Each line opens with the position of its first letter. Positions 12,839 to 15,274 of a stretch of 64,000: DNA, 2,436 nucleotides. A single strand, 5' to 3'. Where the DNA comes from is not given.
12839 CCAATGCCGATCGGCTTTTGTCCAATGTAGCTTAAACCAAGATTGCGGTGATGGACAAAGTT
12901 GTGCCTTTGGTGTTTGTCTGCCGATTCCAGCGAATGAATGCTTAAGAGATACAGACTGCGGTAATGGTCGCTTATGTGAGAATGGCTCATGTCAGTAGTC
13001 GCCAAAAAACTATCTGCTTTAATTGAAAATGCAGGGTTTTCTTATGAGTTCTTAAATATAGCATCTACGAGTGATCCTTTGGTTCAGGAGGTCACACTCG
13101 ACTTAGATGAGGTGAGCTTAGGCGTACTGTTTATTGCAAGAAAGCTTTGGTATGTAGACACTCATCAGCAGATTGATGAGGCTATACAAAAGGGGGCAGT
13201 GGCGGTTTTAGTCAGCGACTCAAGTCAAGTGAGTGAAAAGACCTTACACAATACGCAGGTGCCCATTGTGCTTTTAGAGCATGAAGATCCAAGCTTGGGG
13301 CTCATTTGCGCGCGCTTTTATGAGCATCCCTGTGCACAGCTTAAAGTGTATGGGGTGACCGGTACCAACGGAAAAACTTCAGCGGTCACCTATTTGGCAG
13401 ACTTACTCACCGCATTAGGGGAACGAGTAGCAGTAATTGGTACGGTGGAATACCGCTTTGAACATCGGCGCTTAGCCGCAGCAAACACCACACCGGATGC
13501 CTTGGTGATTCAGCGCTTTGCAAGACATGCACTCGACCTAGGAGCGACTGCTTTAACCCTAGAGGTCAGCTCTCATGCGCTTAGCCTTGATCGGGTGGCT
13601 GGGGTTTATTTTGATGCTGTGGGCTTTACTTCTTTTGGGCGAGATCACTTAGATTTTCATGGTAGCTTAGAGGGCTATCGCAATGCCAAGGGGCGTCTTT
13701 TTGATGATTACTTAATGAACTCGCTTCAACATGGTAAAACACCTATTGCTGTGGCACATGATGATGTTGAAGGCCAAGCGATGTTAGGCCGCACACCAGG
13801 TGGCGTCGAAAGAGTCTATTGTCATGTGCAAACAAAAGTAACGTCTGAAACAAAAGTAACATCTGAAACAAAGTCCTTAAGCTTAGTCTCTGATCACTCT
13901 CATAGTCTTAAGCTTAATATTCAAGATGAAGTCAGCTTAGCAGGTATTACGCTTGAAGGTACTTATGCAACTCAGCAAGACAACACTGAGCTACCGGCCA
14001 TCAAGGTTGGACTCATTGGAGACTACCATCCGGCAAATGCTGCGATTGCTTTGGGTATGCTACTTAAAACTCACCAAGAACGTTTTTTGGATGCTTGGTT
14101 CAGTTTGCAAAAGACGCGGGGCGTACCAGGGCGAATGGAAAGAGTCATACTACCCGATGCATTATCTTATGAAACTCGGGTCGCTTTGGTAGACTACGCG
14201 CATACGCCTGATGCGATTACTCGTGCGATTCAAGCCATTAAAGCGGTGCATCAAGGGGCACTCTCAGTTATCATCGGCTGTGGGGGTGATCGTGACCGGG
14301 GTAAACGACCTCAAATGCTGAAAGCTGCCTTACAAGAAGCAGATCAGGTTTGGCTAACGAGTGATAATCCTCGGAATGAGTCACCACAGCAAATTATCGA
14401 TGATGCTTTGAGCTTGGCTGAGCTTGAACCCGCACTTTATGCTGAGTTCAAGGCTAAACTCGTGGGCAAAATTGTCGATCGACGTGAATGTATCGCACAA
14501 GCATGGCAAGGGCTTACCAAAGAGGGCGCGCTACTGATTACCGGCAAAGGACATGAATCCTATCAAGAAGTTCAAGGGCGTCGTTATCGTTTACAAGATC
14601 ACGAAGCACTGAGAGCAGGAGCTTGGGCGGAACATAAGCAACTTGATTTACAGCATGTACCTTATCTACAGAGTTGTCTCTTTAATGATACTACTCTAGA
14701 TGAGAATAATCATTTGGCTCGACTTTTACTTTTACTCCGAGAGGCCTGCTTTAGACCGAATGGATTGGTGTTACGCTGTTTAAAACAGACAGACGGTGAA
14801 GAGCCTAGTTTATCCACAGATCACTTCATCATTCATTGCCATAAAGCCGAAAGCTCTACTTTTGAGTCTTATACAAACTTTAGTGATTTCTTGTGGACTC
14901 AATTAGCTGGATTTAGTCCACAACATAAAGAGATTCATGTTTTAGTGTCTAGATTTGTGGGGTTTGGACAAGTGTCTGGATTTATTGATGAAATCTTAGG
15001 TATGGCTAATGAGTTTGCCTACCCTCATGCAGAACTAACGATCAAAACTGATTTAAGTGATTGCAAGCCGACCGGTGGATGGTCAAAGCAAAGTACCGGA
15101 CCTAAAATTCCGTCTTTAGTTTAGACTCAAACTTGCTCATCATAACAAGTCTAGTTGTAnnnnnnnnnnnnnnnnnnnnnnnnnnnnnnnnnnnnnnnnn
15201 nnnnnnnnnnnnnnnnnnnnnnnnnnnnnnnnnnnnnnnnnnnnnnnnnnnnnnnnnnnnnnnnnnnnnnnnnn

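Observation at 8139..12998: Giant ~60-65 x 4-cysteine-module lipoprotein with an embedded PPC-like domain, plus a small paralog and shared architecture in neighbours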

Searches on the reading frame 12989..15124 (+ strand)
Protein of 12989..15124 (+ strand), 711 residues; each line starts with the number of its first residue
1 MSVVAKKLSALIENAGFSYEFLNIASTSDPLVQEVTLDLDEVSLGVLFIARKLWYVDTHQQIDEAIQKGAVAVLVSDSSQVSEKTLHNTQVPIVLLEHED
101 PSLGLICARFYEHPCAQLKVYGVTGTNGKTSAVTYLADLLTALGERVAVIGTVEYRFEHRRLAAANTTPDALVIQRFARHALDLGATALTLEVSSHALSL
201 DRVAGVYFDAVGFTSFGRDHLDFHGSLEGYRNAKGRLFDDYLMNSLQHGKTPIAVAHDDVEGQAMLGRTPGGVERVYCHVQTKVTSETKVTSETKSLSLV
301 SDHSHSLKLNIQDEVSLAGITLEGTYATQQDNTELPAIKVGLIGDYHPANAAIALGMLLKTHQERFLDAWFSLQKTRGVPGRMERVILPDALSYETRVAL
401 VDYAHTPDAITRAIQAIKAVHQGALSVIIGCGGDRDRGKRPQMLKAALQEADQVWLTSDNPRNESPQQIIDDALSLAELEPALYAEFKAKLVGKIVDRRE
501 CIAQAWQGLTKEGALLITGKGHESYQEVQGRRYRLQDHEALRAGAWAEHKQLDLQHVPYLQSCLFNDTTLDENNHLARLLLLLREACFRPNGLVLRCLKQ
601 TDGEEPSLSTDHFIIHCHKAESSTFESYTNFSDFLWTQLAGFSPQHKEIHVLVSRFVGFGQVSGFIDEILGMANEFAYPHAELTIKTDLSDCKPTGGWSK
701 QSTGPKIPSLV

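Call 7: search_protein_families(library=pfam, proteins=[window:12989-15124:+], max_evalue=0.1)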
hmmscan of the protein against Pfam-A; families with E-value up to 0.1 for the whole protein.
window:12989-15124:+ (711 aa): 5 families
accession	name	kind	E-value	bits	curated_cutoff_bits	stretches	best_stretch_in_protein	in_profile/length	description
PF08245.18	Mur_ligase_M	-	1.3e-29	104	24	1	123-356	1-198/200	Mur ligase middle domain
PF02875.26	Mur_ligase_C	-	2.2e-21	77.4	28.4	1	381-521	1-127/127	Mur ligase, glutamate ligase domain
PF19842.5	YqeC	-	0.049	14.3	27.6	0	123-159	3-39/145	YqeC protein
PF06989.17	BAALC_N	-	0.087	13.6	25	0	429-469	1-39/50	BAALC N-terminus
PF02606.20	LpxK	-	0.088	12.3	27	0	124-150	45-71/328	Tetraacyldisaccharide-1-P 4'-kinase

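Call 8: search_protein_families(library=ncbifam, proteins=[window:12989-15124:+], max_evalue=0.1)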
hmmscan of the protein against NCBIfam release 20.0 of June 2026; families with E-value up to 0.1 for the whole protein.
window:12989-15124:+ (711 aa): 27 families (the best 25 are shown)
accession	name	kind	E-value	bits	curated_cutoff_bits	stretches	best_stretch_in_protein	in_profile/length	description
TIGR01085.1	murE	subfamily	3.8e-112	375.6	257.3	1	32-542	4-468/472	UDP-N-acetylmuramyl-tripeptide synthetase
NF001124.0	PRK00139.1-2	equivalog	4.3e-111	372.1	476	1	25-545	21-492/500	UDP-N-acetylmuramoyl-L-alanyl-D-glutamate--2,6-diaminopimelate ligase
NF008896.0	PRK11929.1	equivalog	2e-110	370.1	1023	1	32-545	29-498/965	bifunctional UDP-N-acetylmuramoyl-L-alanyl-D-glutamate--2,6-diaminopimelate ligase MurE/UDP-N-acetylmuramoyl-tripeptide--D-alanyl-D-alanine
NF001126.0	PRK00139.1-4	equivalog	3.3e-108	362.3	373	1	23-542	14-479/486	UDP-N-acetylmuramoyl-L-alanyl-D-glutamate--2,6-diaminopimelate ligase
NF001123.0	PRK00139.1-1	equivalog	6.8e-96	321.8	586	1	29-540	17-484/493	UDP-N-acetylmuramoyl-L-alanyl-D-glutamate--2,6-diaminopimelate ligase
NF010628.0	PRK14022.1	equivalog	3.2e-65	220.7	536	1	10-540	19-475/483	UDP-N-acetylmuramoyl-L-alanyl-D-glutamate--L-lysine ligase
NF001130.0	PRK00139.2-4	equivalog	8.9e-44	150.1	715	1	23-531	22-496/516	UDP-N-acetylmuramoyl-L-alanyl-D-glutamate--2,6-diaminopimelate ligase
NF001129.0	PRK00139.2-3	equivalog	4.7e-35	121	762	1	8-528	18-497/517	UDP-N-acetylmuramoyl-L-alanyl-D-glutamate--2,6-diaminopimelate ligase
NF001127.0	PRK00139.2-1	equivalog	1.5e-26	93.2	997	2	66-234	63-231/520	UDP-N-acetylmuramoyl-L-alanyl-D-glutamate--2,6-diaminopimelate ligase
NF001131.0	PRK00139.2-5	equivalog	1.3e-23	83.6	1000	2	89-312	80-294/483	UDP-N-acetylmuramoyl-L-alanyl-D-glutamate--2,6-diaminopimelate ligase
TIGR01499.1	folC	subfamily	1.9e-14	53.9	162.65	2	321-519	206-388/400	bifunctional protein FolC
TIGR01087.1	murD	equivalog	2.2e-13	50.1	211.95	2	185-299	151-255/441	UDP-N-acetylmuramoyl-L-alanine--D-glutamate ligase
TIGR01143.1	murF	subfamily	1.9e-11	43.6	288.6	1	41-148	5-104/418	UDP-N-acetylmuramoyl-tripeptide--D-alanyl-D-alanine ligase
TIGR02068.2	cya_phycin_syn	equivalog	2.2e-11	42.5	850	1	352-518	691-847/862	cyanophycin synthetase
NF010623.0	PRK14016.1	subfamily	1.1e-10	40.4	877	1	391-518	727-849/871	cyanophycin synthetase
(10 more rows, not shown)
